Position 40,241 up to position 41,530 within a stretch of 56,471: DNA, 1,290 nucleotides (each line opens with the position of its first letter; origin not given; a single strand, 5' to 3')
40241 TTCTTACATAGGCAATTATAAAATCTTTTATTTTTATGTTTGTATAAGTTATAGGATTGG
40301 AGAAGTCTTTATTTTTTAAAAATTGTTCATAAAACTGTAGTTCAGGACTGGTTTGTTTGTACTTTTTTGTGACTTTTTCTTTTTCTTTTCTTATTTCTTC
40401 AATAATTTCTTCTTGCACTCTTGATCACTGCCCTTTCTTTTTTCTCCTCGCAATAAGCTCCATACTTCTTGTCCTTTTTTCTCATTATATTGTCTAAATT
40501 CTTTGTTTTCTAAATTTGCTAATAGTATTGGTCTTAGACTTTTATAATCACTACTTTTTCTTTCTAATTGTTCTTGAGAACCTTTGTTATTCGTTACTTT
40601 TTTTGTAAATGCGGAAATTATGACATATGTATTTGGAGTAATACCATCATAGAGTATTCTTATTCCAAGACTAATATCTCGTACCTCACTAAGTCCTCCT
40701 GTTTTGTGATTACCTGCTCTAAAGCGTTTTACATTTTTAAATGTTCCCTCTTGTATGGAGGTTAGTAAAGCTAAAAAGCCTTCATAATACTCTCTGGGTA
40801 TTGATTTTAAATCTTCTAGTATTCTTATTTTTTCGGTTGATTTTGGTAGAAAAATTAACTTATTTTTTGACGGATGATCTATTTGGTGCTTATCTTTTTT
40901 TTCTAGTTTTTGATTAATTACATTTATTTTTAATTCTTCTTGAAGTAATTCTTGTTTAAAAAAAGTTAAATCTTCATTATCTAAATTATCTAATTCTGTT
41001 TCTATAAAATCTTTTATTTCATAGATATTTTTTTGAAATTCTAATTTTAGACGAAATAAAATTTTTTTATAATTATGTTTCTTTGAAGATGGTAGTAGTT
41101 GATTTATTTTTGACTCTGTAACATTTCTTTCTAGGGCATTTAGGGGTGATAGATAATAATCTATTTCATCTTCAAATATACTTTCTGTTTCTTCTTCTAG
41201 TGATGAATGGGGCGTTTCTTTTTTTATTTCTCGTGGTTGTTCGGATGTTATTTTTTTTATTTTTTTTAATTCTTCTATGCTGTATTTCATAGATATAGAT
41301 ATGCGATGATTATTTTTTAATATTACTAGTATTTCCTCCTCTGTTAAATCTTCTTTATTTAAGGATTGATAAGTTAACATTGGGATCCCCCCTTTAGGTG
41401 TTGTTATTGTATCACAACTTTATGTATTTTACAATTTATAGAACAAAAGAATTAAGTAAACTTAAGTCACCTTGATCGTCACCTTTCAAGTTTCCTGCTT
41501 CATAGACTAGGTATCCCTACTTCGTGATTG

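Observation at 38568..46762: Candidate uncharacterised system: Fe-S DinG/XPD-family helicase followed by a tandemly duplicated, translationally coupled pair (HigB/Gp49-fold protein A + about 610-aa helical protein B)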

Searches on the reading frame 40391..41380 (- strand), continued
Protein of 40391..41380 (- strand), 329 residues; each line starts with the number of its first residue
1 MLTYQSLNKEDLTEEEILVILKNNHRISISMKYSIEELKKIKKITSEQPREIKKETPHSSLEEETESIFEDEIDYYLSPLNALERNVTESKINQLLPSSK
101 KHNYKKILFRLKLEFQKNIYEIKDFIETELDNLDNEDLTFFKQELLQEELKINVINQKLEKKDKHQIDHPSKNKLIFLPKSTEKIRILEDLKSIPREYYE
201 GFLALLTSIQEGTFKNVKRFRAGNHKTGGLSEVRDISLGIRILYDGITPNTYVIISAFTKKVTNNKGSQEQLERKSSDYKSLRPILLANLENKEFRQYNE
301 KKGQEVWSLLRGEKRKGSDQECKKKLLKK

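Call 22: predict_structure(alignment_id=A1)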
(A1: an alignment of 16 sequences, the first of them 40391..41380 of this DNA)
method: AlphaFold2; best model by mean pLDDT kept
length: 329 residues; sequences in the alignment: 16
mean_pLDDT: 81.9   pTM: 0.69
mean pLDDT of the five models: 81.9, 79.3, 79.1, 78.9, 77.9
residues with pLDDT >= 90: 156; 70-90: 111; 50-70: 27; < 50: 35
segments of 3 or more residues with pLDDT < 50: 48-59, 163-169, 315-329
pLDDT, mean of each block of 10 residues (from residue 1): 66 79 86 84 57 38 76 93 87 90 93 97 94 92 94 93 49 89 85 92 96 92 80 92 91 92 65 87 90 92 94 57 39
secondary structure, 60 per line:
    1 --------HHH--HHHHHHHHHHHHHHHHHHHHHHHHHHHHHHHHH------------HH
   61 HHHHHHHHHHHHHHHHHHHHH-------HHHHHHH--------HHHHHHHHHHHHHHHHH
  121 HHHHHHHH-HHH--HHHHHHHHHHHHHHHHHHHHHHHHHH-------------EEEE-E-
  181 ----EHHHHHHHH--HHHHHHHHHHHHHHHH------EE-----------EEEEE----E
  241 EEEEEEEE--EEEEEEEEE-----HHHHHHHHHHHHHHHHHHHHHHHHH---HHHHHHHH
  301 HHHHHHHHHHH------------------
elements in order: H14-46 H59-81 H89-95 H104-128 H135-160 E174-177 H186-193 H196-211 E231-235 E240-248 E251-259 H265-289 H293-311
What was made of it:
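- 40886..41380 (-): A1 N-terminal helical domain (residues 1-165). Variable, with conserved FEDE.DYY and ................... motifs. AF2 helices 14-46, 59-81, 104-128 and 135-160 at pLDDT ~90 (call 22).
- On RelE/ParE superfamily, Gp49-type HigB (Pfam PF05973): AF2 model, pLDDT 82: E174-177, H186-193, H196-211, E231-235, E240-248, E251-259, H265-289 (call 22).
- Checked: The RelE-like domain is residues ~174-290, not the last 110 aa. A further helix and a basic tail follow it (call 22).
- The AF2 model of A has pTM 0.69, with confident N- and C-domains in one arrangement (call 22).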

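Call 27: fold_search(model_id=the predicted structure, library=pdb)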
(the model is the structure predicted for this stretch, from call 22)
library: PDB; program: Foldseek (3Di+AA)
matches with E <= 10: 292; with E <= 0.001: 1
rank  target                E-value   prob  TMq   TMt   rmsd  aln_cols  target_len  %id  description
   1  6af4_C                7.8e-04  1.00  0.22  0.49   5.5       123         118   16  Toxin-Antitoxin module from Streptococcus pneumoniae (released 2019-08-14)
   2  6af4_A                1.3e-03  1.00  0.22  0.50   5.5       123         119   16  Toxin-Antitoxin module from Streptococcus pneumoniae (released 2019-08-14)
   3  6af4_G                1.6e-03  1.00  0.26  0.64   3.8       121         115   16  Toxin-Antitoxin module from Streptococcus pneumoniae (released 2019-08-14)
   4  6af3_A                4.3e-03  1.00  0.25  0.63   3.7       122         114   17  Toxin-Antitoxin module from Streptococcus pneumoniae (released 2019-08-14)
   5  6af3_C                1.0e-02  1.00  0.24  0.62   4.1       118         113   16  Toxin-Antitoxin module from Streptococcus pneumoniae (released 2019-08-14)
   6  6af3_E                1.2e-02  1.00  0.25  0.62   3.8       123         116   16  Toxin-Antitoxin module from Streptococcus pneumoniae (released 2019-08-14)
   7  7nbu_Y                4.2e-02  0.97  0.22  0.51   5.1       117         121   14  Structure of the HigB1 toxin mutant K95A from Mycobacterium tuberculosis (Rv1955) and its target, the cspA mRNA, on th (released 2022-03-02)
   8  4fxh_B                4.2e-02  0.87  0.18  0.47   5.6       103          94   18  Crystal structure of the isolated E. coli RelE toxin, P212121 form (released 2012-08-29)
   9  5jaa_D                1.0e-01  0.75  0.19  0.47   6.0       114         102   18  Crystal structure of the HigBA2 toxin-antitoxin complex (released 2017-04-05)
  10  8phb_A                1.2e-01  0.95  0.25  0.22   5.3       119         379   10  Crystal structure of apo Cami1 (released 2023-12-13)
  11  8phb_B                1.6e-01  0.90  0.24  0.21   5.3       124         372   10  Crystal structure of apo Cami1 (released 2023-12-13)
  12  8phj_X                4.3e-01  0.60  0.23  0.20   7.8       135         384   11  cA4-bound Cami1 in complex with 70S ribosome (released 2023-12-13)
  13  7bu1_A                7.2e-01  0.21  0.16  0.24   6.8        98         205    9  Crystal structure of TrmO from Pseudomonas aeruginosa (released 2021-04-07)
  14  7csr_B                7.6e-01  0.18  0.16  0.13  15.0       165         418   10  Structure of Ephexin4 R676L (released 2021-02-24)
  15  7btu_A                8.5e-01  0.16  0.15  0.22   7.2       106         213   10  Crystal structure of TrmO from P. areuginosa (released 2021-04-07)
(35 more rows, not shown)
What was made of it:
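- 40511..40861 (-): A1 RelE/HigB (Gp49-type) domain, residues ~174-290, including the long helix alpha-3. The full A1 gene is 40391-41380. Foldseek top hits are HigB 6af4/6af3 (E 7.8e-4, prob 1.0), HigB1 7nbu, RelE 4fxh, HigB2 5jaa and Cami1 (call 27).
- On RelE/ParE superfamily, Gp49-type HigB (Pfam PF05973): Foldseek top 12 hits are HigB, HigB1, RelE, HigB2 and Cami1, best E 7.8e-4, TMt up to 0.64 (call 27).
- Closest known: Cami1. Same: It appears among the Foldseek hits (call 27).
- Foldseek top hits are HigB, RelE and Cami1 (call 27). Cami1, a sensor-fused RelE RNase, is among the Foldseek hits (call 27).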

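Call 35: search_protein_families(library=ncbifam, proteins=[window:40391-41380:-], max_evalue=1)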
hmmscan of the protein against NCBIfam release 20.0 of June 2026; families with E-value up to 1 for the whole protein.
window:40391-41380:- (329 aa): 0 families

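Call 36: search_protein_families(library=phrogs, proteins=[window:40391-41380:-], max_evalue=1)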
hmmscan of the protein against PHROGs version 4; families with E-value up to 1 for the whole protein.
window:40391-41380:- (329 aa): 1 family
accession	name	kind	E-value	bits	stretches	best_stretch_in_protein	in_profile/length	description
phrog_34816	-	unknown function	0.21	12.8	1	82-121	10-48/156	-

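Call 39: search_protein_families(library=pfam, proteins=[L055:6210-8600:+, L038:7056-9872:+, L038:6620-7051:+, L047:12966-14708:+, L048:11299-11793:+, L027:8712-9749:+, L057:5022-6734:+, L057:7809-9410:+, L057:9668-10981:+, L005:5661-7418:+], max_evalue=0.001)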
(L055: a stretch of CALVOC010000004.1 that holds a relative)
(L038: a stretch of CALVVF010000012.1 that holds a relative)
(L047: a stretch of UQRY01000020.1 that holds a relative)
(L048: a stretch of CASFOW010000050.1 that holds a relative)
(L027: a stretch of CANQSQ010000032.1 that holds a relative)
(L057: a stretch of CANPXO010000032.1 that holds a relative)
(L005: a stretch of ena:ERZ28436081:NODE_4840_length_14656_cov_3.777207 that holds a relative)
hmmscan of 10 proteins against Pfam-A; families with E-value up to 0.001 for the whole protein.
L055:6210-8600:+ (797 aa): 3 families
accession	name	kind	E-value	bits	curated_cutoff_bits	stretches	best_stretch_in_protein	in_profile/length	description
PF01055.32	Glyco_hydro_31_2nd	-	6.6e-45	154.3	23.5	1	193-489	1-327/328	Glycosyl hydrolases family 31 TIM-barrel domain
PF21365.3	Glyco_hydro_31_3rd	-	9.8e-19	68.1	24.4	1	498-589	1-87/87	Glycosyl hydrolase family 31 C-terminal domain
PF17137.9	DUF5110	-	3.5e-10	40.2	27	1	607-676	2-70/71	Domain of unknown function (DUF5110)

L038:7056-9872:+ (939 aa): 7 families
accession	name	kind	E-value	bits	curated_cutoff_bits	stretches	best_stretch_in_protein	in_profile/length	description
PF13603.12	tRNA-synt_1_2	-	3e-59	200.1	25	1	218-372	2-152/185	Leucyl-tRNA synthetase, editing domain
PF00133.28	tRNA-synt_1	-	3.5e-49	168.1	22.7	2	9-219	1-224/414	tRNA synthetases class I (I, L, M and V)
PF09334.17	tRNA-synt_1g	-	6e-25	88.3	20.1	2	37-180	7-146/391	tRNA synthetases class I (M)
PF08264.19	Anticodon_1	-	6e-17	62.3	25.1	1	791-902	7-145/148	Anticodon-binding domain of tRNA ligase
PF00293.34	NUDIX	-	2.1e-11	44.4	21.1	1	376-492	5-121/134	NUDIX domain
PF01406.26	tRNA-synt_1e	-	4.5e-08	33.2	27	0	714-762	250-297/301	tRNA synthetases class I (C) catalytic domain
PF00750.26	tRNA-synt_1d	-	0.00023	20.7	23.3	0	31-71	20-61/349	tRNA synthetases class I (R), catalytic domain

L038:6620-7051:+ (144 aa): 1 family
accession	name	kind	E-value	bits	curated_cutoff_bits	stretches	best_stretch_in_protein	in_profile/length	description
PF05620.16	TMEM208_SND2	-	0.00085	19.6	22.9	1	73-138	101-166/167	SRP-independent targeting protein 2/TMEM208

L047:12966-14708:+ (581 aa): 8 families
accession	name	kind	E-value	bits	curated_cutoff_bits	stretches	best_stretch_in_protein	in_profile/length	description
PF00005.33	ABC_tran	-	6.7e-31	108.1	25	1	359-507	2-137/137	ABC transporter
PF00664.28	ABC_membrane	-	1.5e-29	104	28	1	20-293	2-274/274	ABC transporter transmembrane region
PF02463.25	SMC_N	-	7e-09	35.9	40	1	422-549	135-209/220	RecF/RecN/SMC N terminal domain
PF03215.21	Rad17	-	4e-05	24.1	23.8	1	362-409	39-86/186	Rad17 P-loop domain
PF13191.12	AAA_16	-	0.00011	23.2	32.6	1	369-533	25-167/167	AAA ATPase domain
PF13304.12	AAA_21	-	0.00042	20.9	27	0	371-468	2-107/304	AAA domain, putative AbiEii toxin, Type IV TA system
PF01637.24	ATPase_2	-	0.00075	19.8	33.2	0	367-414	19-68/225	ATPase domain predominantly from Archaea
PF13401.12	AAA_22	-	0.00079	20.2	27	0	368-532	5-118/130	AAA domain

L048:11299-11793:+ (165 aa): 2 families
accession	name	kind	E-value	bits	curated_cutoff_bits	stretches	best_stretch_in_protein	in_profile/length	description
PF01272.25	GreA_GreB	-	3e-06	27.6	26.9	1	88-161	5-73/77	Transcription elongation factor, GreA/GreB, C-term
PF03449.20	GreA_GreB_N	-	1.9e-05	25.2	24.5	1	6-72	1-65/71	Transcription elongation factor, N-terminal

L027:8712-9749:+ (346 aa): 2 families
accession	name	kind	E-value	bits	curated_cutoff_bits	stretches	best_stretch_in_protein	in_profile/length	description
PF02016.21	Peptidase_S66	-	1.6e-33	115.8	25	1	16-137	1-121/121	LD-carboxypeptidase N-terminal domain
PF17676.7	Peptidase_S66C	-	3.5e-24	86.1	23.7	1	212-331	1-120/120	LD-carboxypeptidase C-terminal domain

L057:5022-6734:+ (571 aa): 2 families
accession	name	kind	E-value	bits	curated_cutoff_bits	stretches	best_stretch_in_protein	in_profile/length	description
PF09820.16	AAA-ATPase_like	-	1.2e-45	156.2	26.1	1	25-247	1-201/201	Predicted AAA-ATPase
PF08011.17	PDDEXK_9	-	4e-20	72.2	25.5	1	469-570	2-102/105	PD-(D/E)XK nuclease superfamily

L057:7809-9410:+ (534 aa): 0 families

L057:9668-10981:+ (438 aa): 2 families
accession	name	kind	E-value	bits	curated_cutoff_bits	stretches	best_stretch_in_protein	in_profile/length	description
PF00152.25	tRNA-synt_2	-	1e-81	274.8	25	1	118-427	3-302/308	tRNA synthetases class II (D, K and N)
PF01336.31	tRNA_anti-codon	-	1.1e-09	38.5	27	1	18-82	2-62/75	OB-fold nucleic acid binding domain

L005:5661-7418:+ (586 aa): 0 families

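Call 43: search_protein_families(library=pfam, proteins=[L021:8143-9567:+, L024:5173-5619:+, L019:7348-9387:+, L051:6049-7992:+, L051:8090-9805:+, L032:3870-4736:+, L001:14865-15785:+, L016:13848-14336:+, L004:1527-2078:-, L010:4999-6375:+], max_evalue=0.001)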
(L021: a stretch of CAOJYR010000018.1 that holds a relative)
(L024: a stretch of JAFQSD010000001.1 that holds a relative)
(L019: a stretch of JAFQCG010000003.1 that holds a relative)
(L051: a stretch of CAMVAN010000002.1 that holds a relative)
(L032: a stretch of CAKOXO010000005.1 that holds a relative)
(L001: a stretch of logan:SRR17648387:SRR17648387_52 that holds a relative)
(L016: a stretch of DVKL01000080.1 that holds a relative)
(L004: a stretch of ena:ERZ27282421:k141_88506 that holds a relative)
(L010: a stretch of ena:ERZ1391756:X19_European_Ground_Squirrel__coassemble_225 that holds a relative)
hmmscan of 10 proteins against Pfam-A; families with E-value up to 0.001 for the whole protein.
L021:8143-9567:+ (475 aa): 4 families
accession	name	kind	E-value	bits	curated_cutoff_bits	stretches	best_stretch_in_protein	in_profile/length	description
PF04545.22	Sigma70_r4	-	2.7e-14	52.9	24.1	1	160-209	3-48/50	Sigma-70, region 4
PF04542.20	Sigma70_r2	-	9.6e-12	45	24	1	40-108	2-69/71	Sigma-70 region 2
PF08281.18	Sigma70_r4_2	-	7.9e-08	32.3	25.7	0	155-208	4-53/54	Sigma-70, region 4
PF16509.11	KORA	-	0.00097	19.7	26.7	0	183-222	32-71/84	TrfB plasmid transcriptional repressor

L024:5173-5619:+ (149 aa): 1 family
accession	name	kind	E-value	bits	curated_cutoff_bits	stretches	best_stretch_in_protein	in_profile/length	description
PF01451.26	LMWPc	-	7.5e-26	91.5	23.2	1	4-139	1-143/144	Low molecular weight phosphotyrosine protein phosphatase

L019:7348-9387:+ (680 aa): 15 families
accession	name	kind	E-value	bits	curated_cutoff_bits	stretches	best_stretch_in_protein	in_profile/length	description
PF00724.26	Oxidored_FMN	-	2e-57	195.4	27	1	8-370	2-339/342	NADH:flavin oxidoreductase / NADH oxidase family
PF07992.20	Pyr_redox_2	-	5.6e-31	108.5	26.1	2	505-646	94-240/291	Pyridine nucleotide-disulphide oxidoreductase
PF00070.33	Pyr_redox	-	5.6e-17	62.5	22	2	549-624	1-78/82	Pyridine nucleotide-disulphide oxidoreductase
PF01266.30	DAO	-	3.2e-13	50.4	27.9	2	428-463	1-37/353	FAD dependent oxidoreductase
PF13450.12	NAD_binding_8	-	8e-12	45.7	21.9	1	431-464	1-34/68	NAD(P)-binding Rossmann-like domain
PF13738.12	Pyr_redox_3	-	9.7e-12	45.2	30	1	505-646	119-270/305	Pyridine nucleotide-disulphide oxidoreductase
PF01134.28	GIDA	-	1.2e-06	28.3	22.1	0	549-586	1-39/391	Glucose inhibited division protein A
PF00890.30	FAD_binding_2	-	3.5e-06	26.9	20.4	0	429-463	2-36/414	FAD binding domain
PF03486.20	HI0933_like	-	5.3e-06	26.5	50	0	428-463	2-37/244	HI0933-like protein Rossmann domain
PF02737.24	3HCDH_N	-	1.6e-05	25.3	22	0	428-475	1-48/180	3-hydroxyacyl-CoA dehydrogenase, NAD binding domain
PF12831.13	FAD_oxidored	-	2.3e-05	24.3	27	0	429-475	2-48/416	FAD dependent oxidoreductase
PF01262.27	AlaDh_PNT_C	-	0.00018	21.5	23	0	426-460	28-62/214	Alanine dehydrogenase/PNT, C-terminal domain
PF00743.25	FMO-like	-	0.00018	20.5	22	0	426-465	1-40/532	Flavin-binding monooxygenase-like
PF01207.24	Dus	-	0.00034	20.3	20.4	0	269-376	137-240/311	Dihydrouridine synthase (Dus)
PF13434.12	Lys_Orn_oxgnase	-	0.00088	18.9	21.3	0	502-571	139-212/339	L-lysine 6-monooxygenase/L-ornithine 5-monooxygenase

L051:6049-7992:+ (648 aa): 0 families

L051:8090-9805:+ (572 aa): 2 families
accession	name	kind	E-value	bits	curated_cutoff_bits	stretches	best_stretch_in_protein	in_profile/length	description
PF01183.26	Glyco_hydro_25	-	2.7e-07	31.5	27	1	308-460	2-151/180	Glycosyl hydrolases family 25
PF08924.17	Rv2525c_GlyHyd-like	-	0.00017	22.2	27.2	1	397-457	87-153/198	Rv2525c-like, glycoside hydrolase-like domain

L032:3870-4736:+ (289 aa): 7 families
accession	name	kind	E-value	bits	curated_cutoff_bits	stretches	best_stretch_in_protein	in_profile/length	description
PF01715.23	IPPT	-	1.3e-66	225.2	23.6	1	38-264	2-243/243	IPP transferase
PF01745.22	IPT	-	9.6e-13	48.5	20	1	4-100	3-99/233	Isopentenyl transferase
PF13238.12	AAA_18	-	1.6e-05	25.8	29.4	0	5-138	1-112/128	AAA domain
PF13671.12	AAA_33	-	1.6e-05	25.7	27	1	5-197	2-121/143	AAA domain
PF04851.21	ResIII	-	0.00045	20.6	22.5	0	5-28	26-49/164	Type III restriction enzyme, res subunit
PF00004.35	AAA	-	0.00068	20.5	21.2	0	6-91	2-57/131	ATPase family associated with various cellular activities (AAA)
PF07728.20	AAA_5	-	0.001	19.6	22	0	5-28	2-26/139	AAA domain (dynein-related subfamily)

L001:14865-15785:+ (307 aa): 0 families

L016:13848-14336:+ (163 aa): 0 families

L004:1527-2078:- (184 aa): 0 families

L010:4999-6375:+ (459 aa): 1 family
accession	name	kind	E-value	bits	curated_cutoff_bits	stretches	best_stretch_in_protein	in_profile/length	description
PF01841.26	Transglut_core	-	2.7e-05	24.8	23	1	157-242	6-98/108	Transglutaminase-like superfamily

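Call 60: search_dna_similar(query=window:40391-41380:-, collection=phages, mode=protein, max_evalue=0.001, max_rows=10)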
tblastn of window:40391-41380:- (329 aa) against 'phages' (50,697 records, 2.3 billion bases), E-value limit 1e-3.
No match.

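Call 62: search_dna_similar(query=window:40391-41380:-, collection=plasmids, mode=protein, max_evalue=0.001, max_rows=10)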
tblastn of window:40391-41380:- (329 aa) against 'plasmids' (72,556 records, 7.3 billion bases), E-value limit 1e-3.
No match.

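Call 63: find_related_loci(query=A1, collection=viral_contigs, flank=8000)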
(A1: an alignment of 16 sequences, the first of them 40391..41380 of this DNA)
Query A1 (329 aa) in viral_contigs; peptide patterns used: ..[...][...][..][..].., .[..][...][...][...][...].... (x = any residue, [..] = any of these).
158 stretches matched a pattern, but none encodes a relative of the query by tblastn (E <= 1e-3).

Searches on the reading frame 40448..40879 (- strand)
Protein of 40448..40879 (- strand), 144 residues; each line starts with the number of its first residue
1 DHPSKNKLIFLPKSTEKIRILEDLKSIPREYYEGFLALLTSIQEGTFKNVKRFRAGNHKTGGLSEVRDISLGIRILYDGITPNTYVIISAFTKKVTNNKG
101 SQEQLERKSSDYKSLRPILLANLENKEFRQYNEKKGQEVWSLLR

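Call 57: search_solved_structures(query=A4, max_evalue=10, show_alignments=4)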
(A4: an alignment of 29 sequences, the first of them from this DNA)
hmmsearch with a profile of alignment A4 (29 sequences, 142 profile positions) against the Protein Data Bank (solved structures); distinct sequences matched with E-value up to 10: 9.
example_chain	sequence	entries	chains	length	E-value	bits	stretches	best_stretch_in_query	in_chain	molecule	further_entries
4xqj_A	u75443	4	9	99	0.084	15.8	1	6-87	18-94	Accessory gene regulator A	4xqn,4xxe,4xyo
4xqq_A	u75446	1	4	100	0.087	15.8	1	6-87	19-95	Accessory gene regulator A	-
3bs1_A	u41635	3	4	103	0.094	15.7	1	6-87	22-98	Accessory gene regulator protein A | Accessory gene regulator A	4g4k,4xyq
6xyw_AD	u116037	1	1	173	0.12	15.3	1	20-61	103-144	Ribosomal protein L35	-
8dkc_E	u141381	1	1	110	0.27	14.2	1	80-134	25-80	RNA polymerase Rpb6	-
9h90_q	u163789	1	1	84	0.6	13.1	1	63-108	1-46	30S ribosomal protein S17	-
6af3_A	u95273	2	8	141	0.68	12.9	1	61-98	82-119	HigB toxin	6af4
6l4p_B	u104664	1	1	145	0.76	12.7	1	37-56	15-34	Flagellar outer dynein arm heavy chain gamma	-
5jo8_A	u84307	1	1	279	0.8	12.7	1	46-87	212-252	CEP104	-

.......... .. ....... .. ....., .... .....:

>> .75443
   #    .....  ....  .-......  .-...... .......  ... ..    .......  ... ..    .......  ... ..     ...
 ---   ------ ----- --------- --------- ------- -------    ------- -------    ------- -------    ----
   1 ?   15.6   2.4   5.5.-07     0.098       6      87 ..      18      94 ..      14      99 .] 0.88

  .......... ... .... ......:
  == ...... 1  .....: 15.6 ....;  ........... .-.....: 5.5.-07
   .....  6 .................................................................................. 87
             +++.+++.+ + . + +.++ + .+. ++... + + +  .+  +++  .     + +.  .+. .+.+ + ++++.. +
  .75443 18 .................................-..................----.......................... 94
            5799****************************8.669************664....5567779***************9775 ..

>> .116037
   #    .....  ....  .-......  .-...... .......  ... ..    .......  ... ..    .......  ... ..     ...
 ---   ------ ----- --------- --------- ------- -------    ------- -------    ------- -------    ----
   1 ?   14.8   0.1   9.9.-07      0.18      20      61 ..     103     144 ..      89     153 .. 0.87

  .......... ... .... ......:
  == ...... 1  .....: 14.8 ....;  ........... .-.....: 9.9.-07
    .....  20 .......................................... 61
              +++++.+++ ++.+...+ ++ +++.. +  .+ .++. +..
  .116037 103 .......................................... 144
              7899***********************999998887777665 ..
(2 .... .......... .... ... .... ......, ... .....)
